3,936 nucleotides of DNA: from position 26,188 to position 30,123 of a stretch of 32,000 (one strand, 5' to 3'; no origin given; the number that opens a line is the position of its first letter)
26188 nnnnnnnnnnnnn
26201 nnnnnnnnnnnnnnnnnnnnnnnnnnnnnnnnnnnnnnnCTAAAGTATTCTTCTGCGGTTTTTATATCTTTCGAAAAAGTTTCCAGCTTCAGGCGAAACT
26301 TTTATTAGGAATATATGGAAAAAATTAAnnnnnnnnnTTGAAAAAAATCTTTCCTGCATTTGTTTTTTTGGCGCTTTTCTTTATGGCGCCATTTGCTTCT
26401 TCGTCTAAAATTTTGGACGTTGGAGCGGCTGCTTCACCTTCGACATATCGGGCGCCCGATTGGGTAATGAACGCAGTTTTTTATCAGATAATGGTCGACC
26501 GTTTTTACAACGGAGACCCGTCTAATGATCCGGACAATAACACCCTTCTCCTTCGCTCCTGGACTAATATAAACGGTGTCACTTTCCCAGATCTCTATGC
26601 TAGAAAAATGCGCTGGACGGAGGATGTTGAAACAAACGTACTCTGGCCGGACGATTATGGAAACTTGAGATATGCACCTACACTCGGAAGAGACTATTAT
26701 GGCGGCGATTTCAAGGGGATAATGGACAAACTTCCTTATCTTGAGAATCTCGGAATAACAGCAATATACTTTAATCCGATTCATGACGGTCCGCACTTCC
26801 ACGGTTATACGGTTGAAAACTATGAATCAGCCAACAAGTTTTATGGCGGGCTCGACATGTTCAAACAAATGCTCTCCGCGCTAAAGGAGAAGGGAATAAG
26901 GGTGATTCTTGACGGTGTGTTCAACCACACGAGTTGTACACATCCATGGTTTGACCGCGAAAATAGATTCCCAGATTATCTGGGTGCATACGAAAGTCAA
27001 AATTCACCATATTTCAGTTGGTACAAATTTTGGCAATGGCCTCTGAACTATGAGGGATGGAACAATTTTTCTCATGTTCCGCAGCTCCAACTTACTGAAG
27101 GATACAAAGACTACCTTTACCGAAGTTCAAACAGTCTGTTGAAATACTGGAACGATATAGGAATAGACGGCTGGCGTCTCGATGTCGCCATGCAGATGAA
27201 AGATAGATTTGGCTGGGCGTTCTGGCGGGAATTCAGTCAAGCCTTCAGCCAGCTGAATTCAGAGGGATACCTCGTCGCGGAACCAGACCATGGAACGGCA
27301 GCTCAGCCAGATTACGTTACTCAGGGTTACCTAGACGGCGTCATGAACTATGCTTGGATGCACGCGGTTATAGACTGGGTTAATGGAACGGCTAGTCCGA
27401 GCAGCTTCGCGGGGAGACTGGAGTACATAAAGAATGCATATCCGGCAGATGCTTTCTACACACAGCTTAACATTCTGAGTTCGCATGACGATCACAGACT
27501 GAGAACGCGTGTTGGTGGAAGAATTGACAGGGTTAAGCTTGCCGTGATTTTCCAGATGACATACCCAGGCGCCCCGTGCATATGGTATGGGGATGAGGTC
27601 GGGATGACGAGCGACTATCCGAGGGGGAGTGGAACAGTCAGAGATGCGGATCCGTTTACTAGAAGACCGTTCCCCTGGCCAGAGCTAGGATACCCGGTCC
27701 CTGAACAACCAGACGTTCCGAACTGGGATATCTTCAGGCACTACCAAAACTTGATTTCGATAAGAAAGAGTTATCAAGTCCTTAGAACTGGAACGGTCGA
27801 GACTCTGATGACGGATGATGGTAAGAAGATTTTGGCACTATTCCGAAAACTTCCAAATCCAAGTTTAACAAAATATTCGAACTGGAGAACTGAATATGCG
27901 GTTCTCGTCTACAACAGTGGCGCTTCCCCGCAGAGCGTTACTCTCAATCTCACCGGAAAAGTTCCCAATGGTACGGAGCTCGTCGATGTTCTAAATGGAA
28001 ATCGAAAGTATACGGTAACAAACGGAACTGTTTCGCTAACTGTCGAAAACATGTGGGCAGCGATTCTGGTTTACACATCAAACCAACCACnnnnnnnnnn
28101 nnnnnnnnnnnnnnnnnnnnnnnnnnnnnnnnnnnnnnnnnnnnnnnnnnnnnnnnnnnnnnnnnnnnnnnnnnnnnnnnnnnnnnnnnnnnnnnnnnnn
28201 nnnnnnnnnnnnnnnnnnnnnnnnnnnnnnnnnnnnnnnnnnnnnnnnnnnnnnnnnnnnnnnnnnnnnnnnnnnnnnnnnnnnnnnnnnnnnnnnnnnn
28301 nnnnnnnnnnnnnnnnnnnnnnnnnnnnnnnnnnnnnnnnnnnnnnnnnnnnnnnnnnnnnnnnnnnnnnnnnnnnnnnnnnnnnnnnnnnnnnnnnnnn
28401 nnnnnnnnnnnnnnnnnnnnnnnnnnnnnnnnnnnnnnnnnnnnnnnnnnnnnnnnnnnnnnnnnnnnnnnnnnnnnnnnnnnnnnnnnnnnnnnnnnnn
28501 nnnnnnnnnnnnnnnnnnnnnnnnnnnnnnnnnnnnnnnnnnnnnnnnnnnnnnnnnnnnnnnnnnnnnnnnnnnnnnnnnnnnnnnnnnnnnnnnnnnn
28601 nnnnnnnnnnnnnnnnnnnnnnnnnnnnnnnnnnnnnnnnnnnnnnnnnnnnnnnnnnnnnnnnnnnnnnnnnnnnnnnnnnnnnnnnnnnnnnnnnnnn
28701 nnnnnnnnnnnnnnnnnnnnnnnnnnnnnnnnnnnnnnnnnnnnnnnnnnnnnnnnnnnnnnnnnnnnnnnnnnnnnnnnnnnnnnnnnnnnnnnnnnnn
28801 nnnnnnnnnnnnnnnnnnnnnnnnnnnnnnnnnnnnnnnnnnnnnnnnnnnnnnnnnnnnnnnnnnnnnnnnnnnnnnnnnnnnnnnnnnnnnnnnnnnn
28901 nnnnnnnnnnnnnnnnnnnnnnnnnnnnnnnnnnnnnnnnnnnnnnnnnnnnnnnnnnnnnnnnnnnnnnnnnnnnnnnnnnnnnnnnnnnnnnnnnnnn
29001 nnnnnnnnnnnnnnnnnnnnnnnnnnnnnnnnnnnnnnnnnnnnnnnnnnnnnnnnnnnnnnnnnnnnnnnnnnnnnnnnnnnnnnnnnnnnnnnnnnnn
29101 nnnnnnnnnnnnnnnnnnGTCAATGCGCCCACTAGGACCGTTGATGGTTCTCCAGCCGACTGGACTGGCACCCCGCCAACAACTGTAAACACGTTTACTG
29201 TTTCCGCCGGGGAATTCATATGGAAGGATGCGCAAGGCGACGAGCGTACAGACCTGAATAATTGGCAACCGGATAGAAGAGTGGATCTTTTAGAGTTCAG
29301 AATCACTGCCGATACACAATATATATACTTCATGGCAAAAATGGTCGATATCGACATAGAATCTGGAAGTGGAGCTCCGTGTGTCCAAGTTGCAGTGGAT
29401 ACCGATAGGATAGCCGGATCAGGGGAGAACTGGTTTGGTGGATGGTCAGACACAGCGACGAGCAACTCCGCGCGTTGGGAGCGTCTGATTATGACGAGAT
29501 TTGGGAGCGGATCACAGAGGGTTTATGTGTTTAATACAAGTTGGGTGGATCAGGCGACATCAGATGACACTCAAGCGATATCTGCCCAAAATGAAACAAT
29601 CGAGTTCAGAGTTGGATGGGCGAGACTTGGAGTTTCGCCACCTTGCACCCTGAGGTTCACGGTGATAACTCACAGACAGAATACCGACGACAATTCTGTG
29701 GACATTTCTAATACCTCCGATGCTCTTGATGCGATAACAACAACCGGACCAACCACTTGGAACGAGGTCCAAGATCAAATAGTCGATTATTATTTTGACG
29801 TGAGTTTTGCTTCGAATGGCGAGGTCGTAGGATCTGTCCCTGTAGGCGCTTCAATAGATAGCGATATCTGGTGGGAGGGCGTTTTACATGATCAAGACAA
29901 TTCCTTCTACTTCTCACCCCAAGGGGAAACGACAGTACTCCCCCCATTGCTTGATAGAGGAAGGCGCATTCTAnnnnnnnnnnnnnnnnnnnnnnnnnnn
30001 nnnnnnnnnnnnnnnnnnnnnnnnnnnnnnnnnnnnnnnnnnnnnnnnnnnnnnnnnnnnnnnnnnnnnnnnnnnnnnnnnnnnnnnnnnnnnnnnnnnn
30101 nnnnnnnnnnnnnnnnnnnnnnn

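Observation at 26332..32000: Giant ORF of at least 1889 codons missing from the supplied ORF track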

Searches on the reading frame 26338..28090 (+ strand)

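Call 21: search_solved_structures(query=window:26338-28090:+, max_evalue=1e-20, show_alignments=1)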
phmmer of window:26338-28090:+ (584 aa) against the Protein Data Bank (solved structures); distinct sequences matched with E-value up to 1e-20: 80 (the best 60 are shown).
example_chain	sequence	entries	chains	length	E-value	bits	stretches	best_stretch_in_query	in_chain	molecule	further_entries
5z0u_A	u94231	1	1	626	7.9e-66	225.9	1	36-578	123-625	Neopullulanase 1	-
5z0t_A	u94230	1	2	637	4.3e-65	223.5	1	36-578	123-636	Neopullulanase 1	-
1izk_A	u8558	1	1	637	1.5e-64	221.7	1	36-578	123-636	amylase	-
1ji1_A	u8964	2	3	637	1.8e-64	221.4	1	36-578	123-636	ALPHA-AMYLASE I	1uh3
2d0f_A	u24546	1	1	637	1.2e-63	218.7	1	36-578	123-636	alpha-amylase I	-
1uh2_A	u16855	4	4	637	2.7e-63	217.5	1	36-578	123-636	alpha-amylase I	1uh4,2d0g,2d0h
1izj_A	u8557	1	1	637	3e-63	217.4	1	36-578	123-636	amylase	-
1bvz_A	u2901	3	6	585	2.7e-62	214.2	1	119-520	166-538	PROTEIN (ALPHA-AMYLASE II) | ALPHA-AMYLASE II | Neopullulanase 2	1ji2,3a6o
1jf5_A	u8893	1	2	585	3.2e-62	214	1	119-520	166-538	ALPHA AMYLASE II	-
1jf6_A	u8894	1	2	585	4e-62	213.7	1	119-520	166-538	ALPHA AMYLASE II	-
1sma_A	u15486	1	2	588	4.3e-62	213.6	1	118-500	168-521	MALTOGENIC AMYLASE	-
1wzm_A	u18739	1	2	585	7.8e-62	212.7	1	119-520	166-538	Alpha-amylase II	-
1wzk_A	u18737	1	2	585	1.1e-61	212.3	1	119-520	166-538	Alpha-amylase II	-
1jib_A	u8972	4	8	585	1.4e-61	211.9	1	119-520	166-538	NEOPULLULANASE | ALPHA-AMYLASE II | Neopullulanase 2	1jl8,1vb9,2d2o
1g1y_A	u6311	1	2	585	1.7e-61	211.6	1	119-520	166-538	ALPHA-AMYLASE II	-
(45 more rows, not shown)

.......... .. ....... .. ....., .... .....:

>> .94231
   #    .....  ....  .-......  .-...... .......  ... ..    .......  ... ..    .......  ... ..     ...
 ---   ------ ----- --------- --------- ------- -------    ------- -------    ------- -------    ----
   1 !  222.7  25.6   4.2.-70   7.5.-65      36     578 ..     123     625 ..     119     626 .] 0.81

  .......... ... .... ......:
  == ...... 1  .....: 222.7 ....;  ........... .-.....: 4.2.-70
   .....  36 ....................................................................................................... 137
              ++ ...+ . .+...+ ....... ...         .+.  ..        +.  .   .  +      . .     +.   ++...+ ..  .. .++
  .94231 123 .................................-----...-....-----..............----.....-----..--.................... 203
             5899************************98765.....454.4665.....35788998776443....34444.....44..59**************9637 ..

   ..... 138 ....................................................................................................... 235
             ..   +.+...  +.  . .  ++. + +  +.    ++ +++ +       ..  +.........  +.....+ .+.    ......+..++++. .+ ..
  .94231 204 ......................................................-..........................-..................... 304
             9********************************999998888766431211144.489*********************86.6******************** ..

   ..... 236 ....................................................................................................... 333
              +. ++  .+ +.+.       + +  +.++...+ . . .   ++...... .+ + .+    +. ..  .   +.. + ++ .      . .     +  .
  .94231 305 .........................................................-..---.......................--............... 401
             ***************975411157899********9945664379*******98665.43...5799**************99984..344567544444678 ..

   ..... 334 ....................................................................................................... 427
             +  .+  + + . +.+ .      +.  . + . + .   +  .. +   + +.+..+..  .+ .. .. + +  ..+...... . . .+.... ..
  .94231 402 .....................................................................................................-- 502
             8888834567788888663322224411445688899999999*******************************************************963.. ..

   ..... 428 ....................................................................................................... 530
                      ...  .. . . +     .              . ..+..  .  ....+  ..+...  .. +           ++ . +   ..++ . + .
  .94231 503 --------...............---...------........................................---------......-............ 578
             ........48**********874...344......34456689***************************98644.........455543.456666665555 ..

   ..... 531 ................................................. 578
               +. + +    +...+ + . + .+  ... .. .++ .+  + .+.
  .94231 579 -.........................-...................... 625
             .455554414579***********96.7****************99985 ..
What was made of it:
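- On Neopullulanase / TVAI-type GH13 subfamilies (GH13_20/21): The PDB alignment begins at TVAI residue 123, after its N domain (call 21).
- Closest known: Thermoactinomyces vulgaris R-47 alpha-amylase I. Same: The catalytic Asp/Glu/Asp are conserved (call 21).
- Closest known: Bacteroides Sus system. Same: SusG appears among the PDB sequence hits (call 21).
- The best structural relative over the full length is the secreted TVAI (call 21).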

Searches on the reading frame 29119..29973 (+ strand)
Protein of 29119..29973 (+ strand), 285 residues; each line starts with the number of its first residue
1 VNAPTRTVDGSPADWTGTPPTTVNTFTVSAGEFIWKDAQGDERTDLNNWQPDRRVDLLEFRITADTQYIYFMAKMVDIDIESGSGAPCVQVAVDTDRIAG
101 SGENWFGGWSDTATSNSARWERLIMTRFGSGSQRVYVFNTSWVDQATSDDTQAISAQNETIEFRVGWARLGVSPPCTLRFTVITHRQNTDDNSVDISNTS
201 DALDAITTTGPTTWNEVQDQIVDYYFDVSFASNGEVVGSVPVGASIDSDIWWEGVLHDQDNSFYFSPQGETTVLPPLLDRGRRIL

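Call 29: search_protein_representatives(protein=window:29119-29973:+)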
Query: 285 residues. Proteins with E-value up to 0.001 (for the whole library): 447; up to 1e-10: 324; up to 1e-30: 118. The best 150 are listed.
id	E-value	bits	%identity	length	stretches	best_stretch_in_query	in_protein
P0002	1.3e-129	448.1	70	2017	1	2-285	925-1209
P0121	6.6e-101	353.9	61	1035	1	1-271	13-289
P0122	1.8e-70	254.0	40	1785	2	8-239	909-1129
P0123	6.4e-67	242.3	53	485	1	6-237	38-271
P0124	2.9e-65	236.9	33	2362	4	6-244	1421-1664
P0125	2.6e-64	233.8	42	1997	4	6-232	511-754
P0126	3.8e-64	233.2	39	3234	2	7-239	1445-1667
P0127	3.8e-63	230.0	56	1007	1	7-243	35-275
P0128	1.3e-62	228.2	32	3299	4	5-244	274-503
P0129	2.6e-60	220.6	53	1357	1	7-238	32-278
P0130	1.7e-56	208.1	42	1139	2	6-239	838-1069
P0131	3.1e-54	200.7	50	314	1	30-233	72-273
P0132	2.0e-52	194.7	31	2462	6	3-246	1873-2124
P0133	7.3e-52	192.9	51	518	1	6-246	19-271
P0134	6.8e-51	189.7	48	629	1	4-243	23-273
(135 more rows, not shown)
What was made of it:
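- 29128..29850 (+): Beta-sandwich domain of about 240 aa with no Pfam or NCBIfam family, here called 'NTD2'. Elsewhere it is almost always found right after a signal peptide. 447 representatives in the 1.84-billion-protein library, mostly at positions about 25-275 (call 29).
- NTD2 sits directly after a signal peptide in most of its 447 relatives (call 29).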

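Call 34: find_encoding_contigs(protein=P0121, flank=10000, max_places=3)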
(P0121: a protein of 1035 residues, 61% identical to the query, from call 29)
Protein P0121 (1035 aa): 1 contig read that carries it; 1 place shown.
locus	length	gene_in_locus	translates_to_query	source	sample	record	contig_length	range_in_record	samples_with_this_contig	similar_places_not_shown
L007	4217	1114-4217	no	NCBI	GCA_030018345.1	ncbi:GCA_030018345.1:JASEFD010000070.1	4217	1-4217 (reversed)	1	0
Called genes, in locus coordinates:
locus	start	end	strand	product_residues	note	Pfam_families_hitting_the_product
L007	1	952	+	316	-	PF00128:Alpha-amylase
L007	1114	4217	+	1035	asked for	PF25788:Ig_Rha78A_N (faint), PF19077:Big_13 (faint), PF24421:Ig_J (faint), PF17936:Big_6 (weak)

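Call 52: predict_structure(alignment_id=A3)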
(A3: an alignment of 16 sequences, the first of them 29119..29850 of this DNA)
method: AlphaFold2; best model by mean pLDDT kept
length: 244 residues; sequences in the alignment: 16
mean_pLDDT: 92.4   pTM: 0.92
mean pLDDT of the five models: 92.4, 89.5, 82.4, 76.4, 73.9
residues with pLDDT >= 90: 198; 70-90: 37; 50-70: 6; < 50: 3
segments of 3 or more residues with pLDDT < 50: none
pLDDT, mean of each block of 10 residues (from residue 1): 75 94 94 94 87 90 96 94 96 97 96 96 98 96 97 96 97 97 97 90 85 86 95 90 64
secondary structure, 60 per line:
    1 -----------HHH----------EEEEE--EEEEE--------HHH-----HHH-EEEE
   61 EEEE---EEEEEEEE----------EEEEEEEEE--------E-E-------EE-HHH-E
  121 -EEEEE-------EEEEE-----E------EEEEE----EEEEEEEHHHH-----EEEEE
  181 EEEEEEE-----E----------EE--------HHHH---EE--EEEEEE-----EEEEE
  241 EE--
elements in order: E25-29 E32-36 E57-64 E68-75 E86-94 E122-126 E134-138 E151-155 E160-166 H167-170 E176-187 H214-217 E225-230 E236-242
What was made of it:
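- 29128..29850 (+): AF2 pLDDT 92.4 (call 52).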

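Call 55: fold_search(model_id=the predicted structure, library=pdb)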
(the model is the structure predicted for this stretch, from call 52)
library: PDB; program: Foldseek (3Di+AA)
matches with E <= 10: 1755; with E <= 0.001: 2
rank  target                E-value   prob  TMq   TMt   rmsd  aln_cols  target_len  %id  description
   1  1ug9                  1.4e-06  1.00  0.55  0.15   5.2       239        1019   16  Crystal Structure of Glucodextranase from Arthrobacter globiformis I42 (released 2003-12-09)
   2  1i82_A                2.6e-04  0.98  0.27  0.33  12.3       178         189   11  FAMILY 9 CARBOHYDRATE-BINDING MODULE FROM THERMOTOGA MARITIMA XYLANASE 10A WITH CELLOBIOSE (released 2001-06-13)
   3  9e3h_H                4.7e-03  0.80  0.25  0.41   9.3       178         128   12  Cryo EM structure of pertussis toxin in complex with neutralizing Fab PERT-61 (released 2025-10-29)
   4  5cyl_B                9.4e-03  0.14  0.18  0.14  18.7       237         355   10  Crystal structure of the CupB6 tip adhesin from Pseudomonas aeruginosa (released 2016-10-05)
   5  9yok_D                1.4e-02  0.57  0.28  0.31  12.5       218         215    8  Fab-14/SARS-CoV-2 D614G spike complex, Mode I conformation (released 2026-03-18)
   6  8ft9_A                2.2e-02  0.75  0.19  0.36   9.1       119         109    8  Crystal structure of a new antigen receptor variable domain from nurse sharks (released 2025-04-02)
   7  7kc1_E                2.2e-02  0.63  0.23  0.38   6.6       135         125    7  Cryo-EM structure of SRR2899884.46167H+MEDI8852L fab in complex with Victoria HA (released 2021-05-12)
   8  4yzf_E                2.2e-02  0.30  0.18  0.20  16.8       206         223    9  Crystal structure of the anion exchanger domain of human erythrocyte Band 3 (released 2015-11-04)
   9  9oco_L                2.3e-02  0.54  0.20  0.38   8.1       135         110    7  SIPV3-2E1 Complex (released 2025-12-17)
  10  8fwg_K3               2.3e-02  0.09  0.13  0.13  20.4       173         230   12  Structure of neck and portal vertex of Agrobacterium phage Milano, C5 symmetry (released 2023-12-06)
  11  8jqm_H                2.6e-02  0.80  0.27  0.45   6.6       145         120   12  CryoEM structure of sNS1 complexed with Fab 4F10 (released 2024-12-18)
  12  8sau_C                2.9e-02  0.75  0.25  0.41   6.6       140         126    9  CryoEM structure of DH270.4-CH848.10.17 (released 2023-04-19)
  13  2r0z_H                2.9e-02  0.60  0.24  0.26   7.6       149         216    9  PFA1 FAB complexed with GripI peptide fragment (released 2007-10-16)
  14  6wk4_A                2.9e-02  0.57  0.24  0.26   8.2       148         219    7  Fab Fragment of Anti-human LAG3 antibody (13E2) (released 2021-04-21)
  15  9ml2_F                3.1e-02  0.82  0.24  0.43   6.8       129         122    9  A7M08 Fab bound to HPV16 L1 pentamer (released 2025-08-20)
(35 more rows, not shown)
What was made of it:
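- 29128..29850 (+): Foldseek top hit is 1ug9 glucodextranase, E 1.4e-6, TMq 0.55, followed by CBM9 1i82 (call 55).
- On Glucodextran_C (PF09985) / CBM9-like binding module (NTD2, aa 933-1173): Foldseek gave 1ug9 at E 1.4e-6, TMq 0.55, and CBM9 1i82 at E 2.6e-4, TMq 0.27 (call 55).
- Closest known: Arthrobacter globiformis glucodextranase. Same: The NTD2 model's best PDB fold match is 1UG9 (E 1.4e-6, TMq 0.55, call 55).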

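Call 57: search_solved_structures(query=A3, max_evalue=10, show_alignments=1)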
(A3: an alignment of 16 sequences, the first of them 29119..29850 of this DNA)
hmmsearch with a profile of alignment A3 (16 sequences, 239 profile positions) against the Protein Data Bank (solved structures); distinct sequences matched with E-value up to 10: 6.
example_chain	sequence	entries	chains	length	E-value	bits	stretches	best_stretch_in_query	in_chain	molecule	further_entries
4wsq_A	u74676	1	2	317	0.73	12.3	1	103-166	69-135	AP2-associated protein kinase 1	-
8gmc_A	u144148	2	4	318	0.73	12.3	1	103-166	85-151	AP2-associated protein kinase 1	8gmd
9qb5_A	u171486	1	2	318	0.73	12.3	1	103-166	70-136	AP2-associated protein kinase 1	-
7lvh_A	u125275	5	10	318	0.75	12.3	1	103-166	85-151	AP2-associated protein kinase 1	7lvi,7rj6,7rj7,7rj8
5l4q_A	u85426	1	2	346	0.84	12.1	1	103-166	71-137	AP2-associated protein kinase 1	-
5te0_A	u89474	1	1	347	0.85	12.1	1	103-166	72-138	AP2-associated protein kinase 1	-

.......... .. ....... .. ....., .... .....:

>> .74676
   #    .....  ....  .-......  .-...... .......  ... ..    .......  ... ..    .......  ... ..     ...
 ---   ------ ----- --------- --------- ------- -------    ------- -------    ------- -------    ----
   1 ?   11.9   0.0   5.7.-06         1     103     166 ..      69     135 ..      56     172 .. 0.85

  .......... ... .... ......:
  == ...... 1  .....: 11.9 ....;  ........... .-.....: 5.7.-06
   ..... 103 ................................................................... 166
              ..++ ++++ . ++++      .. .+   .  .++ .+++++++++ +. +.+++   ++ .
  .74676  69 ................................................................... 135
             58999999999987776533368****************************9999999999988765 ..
